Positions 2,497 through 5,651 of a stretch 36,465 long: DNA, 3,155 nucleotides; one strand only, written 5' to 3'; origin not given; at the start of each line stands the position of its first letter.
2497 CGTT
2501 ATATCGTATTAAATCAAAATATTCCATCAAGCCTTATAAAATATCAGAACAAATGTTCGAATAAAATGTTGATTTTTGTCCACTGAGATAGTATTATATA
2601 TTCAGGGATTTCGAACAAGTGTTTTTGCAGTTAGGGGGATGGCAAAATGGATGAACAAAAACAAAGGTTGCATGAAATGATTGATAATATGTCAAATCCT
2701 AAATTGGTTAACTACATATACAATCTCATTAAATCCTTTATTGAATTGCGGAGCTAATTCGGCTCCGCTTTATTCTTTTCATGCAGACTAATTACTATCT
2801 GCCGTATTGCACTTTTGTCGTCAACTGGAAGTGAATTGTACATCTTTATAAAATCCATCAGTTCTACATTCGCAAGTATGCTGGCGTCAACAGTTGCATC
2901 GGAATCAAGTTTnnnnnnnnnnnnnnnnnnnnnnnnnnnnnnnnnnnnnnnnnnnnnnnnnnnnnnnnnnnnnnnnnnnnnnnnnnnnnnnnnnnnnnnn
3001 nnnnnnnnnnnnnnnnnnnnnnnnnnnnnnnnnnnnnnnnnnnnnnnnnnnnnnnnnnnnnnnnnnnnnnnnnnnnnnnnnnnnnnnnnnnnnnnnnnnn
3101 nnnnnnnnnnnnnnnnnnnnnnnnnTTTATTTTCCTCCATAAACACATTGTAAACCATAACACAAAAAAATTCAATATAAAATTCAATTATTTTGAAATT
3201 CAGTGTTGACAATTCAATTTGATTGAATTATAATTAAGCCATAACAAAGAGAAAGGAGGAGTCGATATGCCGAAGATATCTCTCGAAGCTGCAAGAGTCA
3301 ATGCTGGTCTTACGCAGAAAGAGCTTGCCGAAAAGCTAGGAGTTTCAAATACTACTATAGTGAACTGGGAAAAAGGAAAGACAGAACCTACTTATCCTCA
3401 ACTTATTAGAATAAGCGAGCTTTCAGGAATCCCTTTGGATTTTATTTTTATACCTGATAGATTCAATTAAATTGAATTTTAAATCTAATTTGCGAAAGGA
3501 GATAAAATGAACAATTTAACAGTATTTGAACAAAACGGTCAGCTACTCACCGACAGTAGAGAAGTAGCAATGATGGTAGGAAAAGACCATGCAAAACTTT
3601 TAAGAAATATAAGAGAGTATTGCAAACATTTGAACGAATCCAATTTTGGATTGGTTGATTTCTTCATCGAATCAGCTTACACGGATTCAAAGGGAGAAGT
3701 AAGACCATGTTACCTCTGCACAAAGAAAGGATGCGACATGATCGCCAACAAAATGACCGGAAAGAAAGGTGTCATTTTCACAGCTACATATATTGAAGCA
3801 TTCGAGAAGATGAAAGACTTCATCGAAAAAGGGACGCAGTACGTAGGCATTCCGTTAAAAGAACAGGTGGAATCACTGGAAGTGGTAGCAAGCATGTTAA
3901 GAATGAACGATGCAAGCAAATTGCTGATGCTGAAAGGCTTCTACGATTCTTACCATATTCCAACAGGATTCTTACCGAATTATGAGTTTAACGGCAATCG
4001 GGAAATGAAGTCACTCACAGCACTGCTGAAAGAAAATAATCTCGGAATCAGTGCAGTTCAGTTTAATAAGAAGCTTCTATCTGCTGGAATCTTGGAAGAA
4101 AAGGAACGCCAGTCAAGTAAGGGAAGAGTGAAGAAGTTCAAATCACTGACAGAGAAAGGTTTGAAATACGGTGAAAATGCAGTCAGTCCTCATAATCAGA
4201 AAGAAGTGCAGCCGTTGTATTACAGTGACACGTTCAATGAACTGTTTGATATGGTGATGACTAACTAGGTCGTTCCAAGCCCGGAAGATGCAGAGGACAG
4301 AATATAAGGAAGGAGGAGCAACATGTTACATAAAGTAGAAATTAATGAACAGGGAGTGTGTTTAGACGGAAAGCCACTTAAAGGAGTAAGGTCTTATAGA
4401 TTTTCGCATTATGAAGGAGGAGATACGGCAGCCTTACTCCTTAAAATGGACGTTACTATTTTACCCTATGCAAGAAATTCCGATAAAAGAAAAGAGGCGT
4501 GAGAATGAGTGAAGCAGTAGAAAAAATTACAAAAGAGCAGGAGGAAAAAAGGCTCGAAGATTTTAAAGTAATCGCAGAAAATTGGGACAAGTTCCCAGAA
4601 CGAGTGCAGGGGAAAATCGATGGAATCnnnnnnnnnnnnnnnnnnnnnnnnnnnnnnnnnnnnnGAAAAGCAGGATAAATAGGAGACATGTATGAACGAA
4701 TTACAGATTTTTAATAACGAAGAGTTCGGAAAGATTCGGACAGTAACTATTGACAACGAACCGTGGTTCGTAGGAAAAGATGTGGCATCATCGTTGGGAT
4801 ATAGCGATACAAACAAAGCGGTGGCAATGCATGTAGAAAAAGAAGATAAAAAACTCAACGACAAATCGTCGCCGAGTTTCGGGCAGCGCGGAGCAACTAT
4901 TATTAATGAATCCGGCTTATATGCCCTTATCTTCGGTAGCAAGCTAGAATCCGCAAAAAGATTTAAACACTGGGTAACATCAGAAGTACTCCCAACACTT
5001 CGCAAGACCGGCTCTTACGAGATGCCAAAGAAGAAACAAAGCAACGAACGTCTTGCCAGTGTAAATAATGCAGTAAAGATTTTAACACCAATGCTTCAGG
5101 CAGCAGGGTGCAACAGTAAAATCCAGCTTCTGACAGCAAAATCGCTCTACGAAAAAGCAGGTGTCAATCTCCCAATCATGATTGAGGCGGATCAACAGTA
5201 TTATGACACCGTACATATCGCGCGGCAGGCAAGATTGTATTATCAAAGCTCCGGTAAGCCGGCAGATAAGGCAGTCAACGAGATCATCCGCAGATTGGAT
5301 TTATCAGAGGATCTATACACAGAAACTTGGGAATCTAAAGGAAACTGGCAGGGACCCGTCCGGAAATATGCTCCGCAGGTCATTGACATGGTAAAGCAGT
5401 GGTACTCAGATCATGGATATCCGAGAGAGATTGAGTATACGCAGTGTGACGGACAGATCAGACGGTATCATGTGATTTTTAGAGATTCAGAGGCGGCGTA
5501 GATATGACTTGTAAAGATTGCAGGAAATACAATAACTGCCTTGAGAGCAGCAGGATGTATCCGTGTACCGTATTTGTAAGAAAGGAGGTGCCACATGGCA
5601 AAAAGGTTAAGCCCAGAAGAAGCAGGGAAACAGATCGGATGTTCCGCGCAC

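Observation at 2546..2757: Two LexA boxes bracket a consensus promoter for a 36-aa ORF that converges on an S24-less repressor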

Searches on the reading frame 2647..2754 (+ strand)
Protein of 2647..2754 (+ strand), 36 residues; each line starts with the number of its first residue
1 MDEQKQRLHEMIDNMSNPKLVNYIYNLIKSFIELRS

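Call 3: search_protein_families(library=pfam, proteins=[window:2647-2754:+], max_evalue=0.1)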
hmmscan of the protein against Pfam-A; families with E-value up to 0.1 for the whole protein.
seq(36 aa): 2 families
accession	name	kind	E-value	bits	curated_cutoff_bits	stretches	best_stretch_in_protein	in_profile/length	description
PF19504.4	DUF6038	-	0.0045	16.3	25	1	2-34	89-121/544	Family of unknown function (DUF6038)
PF24012.1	DUF7326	-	0.096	13.5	27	1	10-30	21-41/76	Family of unknown function (DUF7326)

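Call 7: search_dna_similar(query=window:2647-2754:+, collection=phages, mode=protein, max_evalue=10, max_rows=20)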
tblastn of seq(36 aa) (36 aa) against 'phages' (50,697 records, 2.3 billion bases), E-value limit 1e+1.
Records with a match: 2; places in all: 2; records where one place covers at least 80% of the query: 1.
Best place of each record, by identity: >=99% 1; <60% 1.
By first word of the organism name: Ruminococcus 1; Erwinia 1.
By host as written in the record: [Ruminococcus] gnavus ATCC 29149 1; Erwinia aphidicola B01_10 1.
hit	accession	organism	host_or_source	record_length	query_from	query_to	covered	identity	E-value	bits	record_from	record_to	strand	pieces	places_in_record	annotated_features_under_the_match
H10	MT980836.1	Ruminococcus phage phiRg507T2_2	[Ruminococcus] gnavus ATCC 29149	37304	1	36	100%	100.0%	2e-16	75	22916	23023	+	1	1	gp23: transcriptional regulator, HTH cro/C1 type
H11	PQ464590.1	Erwinia phage Hallingskeid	Erwinia aphidicola B01_10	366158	2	26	69%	44.0%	4e+0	29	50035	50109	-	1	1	hypothetical protein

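Call 28: search_protein_families(library=phrogs, proteins=[window:2647-2754:+], max_evalue=1)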
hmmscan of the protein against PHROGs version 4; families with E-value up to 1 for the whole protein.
seq(36 aa): 1 family
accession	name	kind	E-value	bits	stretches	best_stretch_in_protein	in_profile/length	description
phrog_32332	-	unknown function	0.00014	22.7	1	2-23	14-35/38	-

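Call 48: search_protein_families(library=pfam, alignment_id=A5, max_evalue=1)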
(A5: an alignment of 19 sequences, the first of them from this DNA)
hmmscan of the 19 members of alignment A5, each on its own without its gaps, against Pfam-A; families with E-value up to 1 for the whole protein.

A. member 1, seq(36 aa): 2 families
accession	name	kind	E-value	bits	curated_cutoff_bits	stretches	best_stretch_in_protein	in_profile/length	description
PF19504.4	DUF6038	-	0.0045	16.3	25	1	2-34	89-121/544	Family of unknown function (DUF6038)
PF24012.1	DUF7326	-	0.096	13.5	27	1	10-30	21-41/76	Family of unknown function (DUF7326)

B. families by the number of members that match (of 19 scanned): 8 families
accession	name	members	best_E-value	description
PF19504.4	DUF6038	1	0.0045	Family of unknown function (DUF6038)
PF21057.2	Hikeshi-like_C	1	0.034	Hikeshi-like, C-terminal domain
PF00650.25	CRAL_TRIO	1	0.068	CRAL/TRIO domain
PF03489.22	SapB_2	1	0.088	Saposin-like type B, region 2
PF24012.1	DUF7326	1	0.096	Family of unknown function (DUF7326)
PF21757.2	DUF6870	1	0.13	Family of unknown function (DUF6870)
PF20473.4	MmeI_Mtase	1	0.16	MmeI, DNA-methyltransferase domain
PF21051.3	ARMC9_LisH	1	0.31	ARMC9, LIS1 homology motif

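Call 49: search_protein_families(library=phrogs, alignment_id=A5, max_evalue=0.1)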
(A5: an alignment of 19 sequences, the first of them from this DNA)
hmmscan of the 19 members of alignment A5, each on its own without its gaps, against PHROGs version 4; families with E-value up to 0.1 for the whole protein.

A. member 1, seq(36 aa): 1 family
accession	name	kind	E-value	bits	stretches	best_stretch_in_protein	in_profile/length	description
phrog_32332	-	unknown function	0.00014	22.7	1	2-23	14-35/38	-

B. families by the number of members that match (of 19 scanned): 6 families
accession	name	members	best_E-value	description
phrog_32332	-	1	0.00014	-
phrog_38429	-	1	0.052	-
phrog_25532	-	1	0.057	-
phrog_7193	-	1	0.064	-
phrog_3194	-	1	0.075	-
phrog_4457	-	1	0.089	-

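Call 50: search_solved_structures(query=A5, max_evalue=10, show_alignments=3)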
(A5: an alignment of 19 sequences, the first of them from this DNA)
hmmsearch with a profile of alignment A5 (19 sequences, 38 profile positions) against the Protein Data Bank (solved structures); distinct sequences matched with E-value up to 10: 6.
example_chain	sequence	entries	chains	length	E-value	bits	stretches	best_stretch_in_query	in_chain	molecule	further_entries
7nel_A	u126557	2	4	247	0.4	13.7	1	4-32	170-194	Estrogen receptor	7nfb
7ndo_A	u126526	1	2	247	0.4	13.7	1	4-32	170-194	Estrogen receptor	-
9dd3_A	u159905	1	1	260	0.89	12.6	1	10-35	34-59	Designed allosteric facilitated dissociation switch AS5 H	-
9dd2_A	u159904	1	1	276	1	12.4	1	10-35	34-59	Designed allosteric facilitated dissociation switch AS5 H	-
1z7m_E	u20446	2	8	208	3.8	10.5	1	3-17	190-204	ATP phosphoribosyltransferase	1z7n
4d5r_A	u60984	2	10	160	9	9.3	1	10-33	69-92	A49 | PROTEIN A49R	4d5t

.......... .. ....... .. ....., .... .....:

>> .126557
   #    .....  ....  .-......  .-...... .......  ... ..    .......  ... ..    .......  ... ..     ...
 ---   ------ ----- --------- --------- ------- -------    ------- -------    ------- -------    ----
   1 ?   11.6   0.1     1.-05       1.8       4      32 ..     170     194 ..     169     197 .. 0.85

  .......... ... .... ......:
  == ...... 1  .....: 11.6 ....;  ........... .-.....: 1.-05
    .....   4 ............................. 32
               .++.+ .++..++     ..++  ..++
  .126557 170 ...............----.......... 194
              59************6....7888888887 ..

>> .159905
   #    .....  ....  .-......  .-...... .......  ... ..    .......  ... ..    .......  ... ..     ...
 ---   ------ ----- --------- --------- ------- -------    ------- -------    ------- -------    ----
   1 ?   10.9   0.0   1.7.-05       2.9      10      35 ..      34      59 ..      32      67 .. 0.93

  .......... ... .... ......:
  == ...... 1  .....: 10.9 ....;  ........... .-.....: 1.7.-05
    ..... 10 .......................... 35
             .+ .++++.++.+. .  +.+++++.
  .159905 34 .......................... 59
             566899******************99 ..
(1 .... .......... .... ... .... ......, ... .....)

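Call 87: search_protein_representatives(protein=window:2647-2754:+)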
Query: 36 residues. Proteins with E-value up to 0.001 (for the whole library): 9; up to 1e-10: 1; up to 1e-30: 0. The best 9 are listed.
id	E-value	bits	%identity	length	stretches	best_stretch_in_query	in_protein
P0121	1.5e-14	66.4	97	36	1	1-36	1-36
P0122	2.8e-08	47.7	67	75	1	1-36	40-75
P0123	2.2e-07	45.0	64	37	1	1-33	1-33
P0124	2.2e-07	45.0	65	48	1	3-36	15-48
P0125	4.9e-07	43.9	60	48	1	2-36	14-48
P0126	6.5e-06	40.6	54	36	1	1-35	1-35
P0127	1.1e-04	36.9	56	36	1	1-36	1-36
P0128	1.2e-04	36.8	56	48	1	1-36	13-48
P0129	1.6e-04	36.5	51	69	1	1-35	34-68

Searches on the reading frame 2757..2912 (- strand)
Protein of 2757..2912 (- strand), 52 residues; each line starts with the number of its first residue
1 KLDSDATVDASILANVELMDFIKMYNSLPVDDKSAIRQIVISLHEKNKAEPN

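Call 82: predict_structure(protein=window:2757-2912:-)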
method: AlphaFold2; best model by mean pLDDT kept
length: 52 residues; sequences in the alignment: 1
mean_pLDDT: 85.0   pTM: 0.50
mean pLDDT of the five models: 85.0, 79.1, 76.2, 75.3, 70.9
residues with pLDDT >= 90: 29; 70-90: 17; 50-70: 5; < 50: 1
segments of 3 or more residues with pLDDT < 50: none
pLDDT, mean of each block of 10 residues (from residue 1): 71 89 94 93 85 53
secondary structure, 60 per line:
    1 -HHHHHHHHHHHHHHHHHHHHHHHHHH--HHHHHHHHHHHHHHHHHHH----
elements in order: H2-27 H30-48

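Call 86: fold_search(model_id=the predicted structure, library=pdb)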
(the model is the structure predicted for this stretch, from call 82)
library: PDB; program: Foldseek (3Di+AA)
matches with E <= 10: 0; with E <= 0.001: 0
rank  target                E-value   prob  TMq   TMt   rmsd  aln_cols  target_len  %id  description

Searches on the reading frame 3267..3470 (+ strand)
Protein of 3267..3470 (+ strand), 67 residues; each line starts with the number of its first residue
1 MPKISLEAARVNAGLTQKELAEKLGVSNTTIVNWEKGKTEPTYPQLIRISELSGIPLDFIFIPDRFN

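Call 3: search_protein_families(library=pfam, proteins=[window:3267-3470:+], max_evalue=0.1)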
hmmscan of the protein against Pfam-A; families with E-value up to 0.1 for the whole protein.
window:3267-3470:+ (67 aa): 31 families (the best 25 are shown)
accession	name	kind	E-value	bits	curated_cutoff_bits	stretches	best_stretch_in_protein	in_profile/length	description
PF01381.28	HTH_3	-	7e-17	61.7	23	1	6-59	1-54/55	Helix-turn-helix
PF12844.13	HTH_19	-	3.1e-13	49.8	30.2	1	6-58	4-56/64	Helix-turn-helix domain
PF13560.12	HTH_31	-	2.4e-09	37.8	27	1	6-56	6-57/64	Helix-turn-helix domain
PF07022.19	Phage_CI_repr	-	2.3e-06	28.3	22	1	16-60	14-57/65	Bacteriophage CI repressor helix-turn-helix domain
PF13412.12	HTH_24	-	1.9e-05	24.5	21.9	1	7-31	10-34/48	Winged helix-turn-helix DNA-binding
PF08279.18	HTH_11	-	0.00016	22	25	1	15-33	16-34/55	HTH domain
PF13384.12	HTH_23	-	0.00044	20.4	24.6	1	11-34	14-37/50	Homeodomain-like domain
PF15943.11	YdaS_toxin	-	0.0024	18.1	30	1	17-39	11-33/65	Bacterial toxin YdaS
PF13518.12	HTH_28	-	0.0025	18.3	25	1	11-36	9-34/52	Helix-turn-helix domain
PF00376.29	MerR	-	0.0026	18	28.2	1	18-36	3-21/38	MerR family regulatory protein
PF04545.22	Sigma70_r4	-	0.0032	17.4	24.1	1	12-31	18-37/50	Sigma-70, region 4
PF18024.7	HTH_50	-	0.0037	17.4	27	1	19-33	28-42/50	Helix-turn-helix domain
PF01527.26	HTH_Tnp_1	-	0.0043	17.7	24.1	1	10-36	18-45/75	Transposase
PF12728.13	HTH_17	-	0.0071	17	27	1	15-34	2-21/51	Helix-turn-helix domain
PF13443.12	HTH_26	-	0.011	16.5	22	1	13-50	9-47/63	Cro/C1-type HTH DNA-binding domain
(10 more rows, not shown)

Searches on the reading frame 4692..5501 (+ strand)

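Call 3: search_protein_families(library=pfam, proteins=[window:4692-5501:+], max_evalue=0.1)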
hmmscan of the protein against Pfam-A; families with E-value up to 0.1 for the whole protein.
window:4692-5501:+ (269 aa): 1 family
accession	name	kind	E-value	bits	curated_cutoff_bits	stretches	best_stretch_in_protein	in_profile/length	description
PF02498.22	Bro-N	-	2.4e-28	99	25.6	1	14-101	1-96/96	BRO family, N-terminal domain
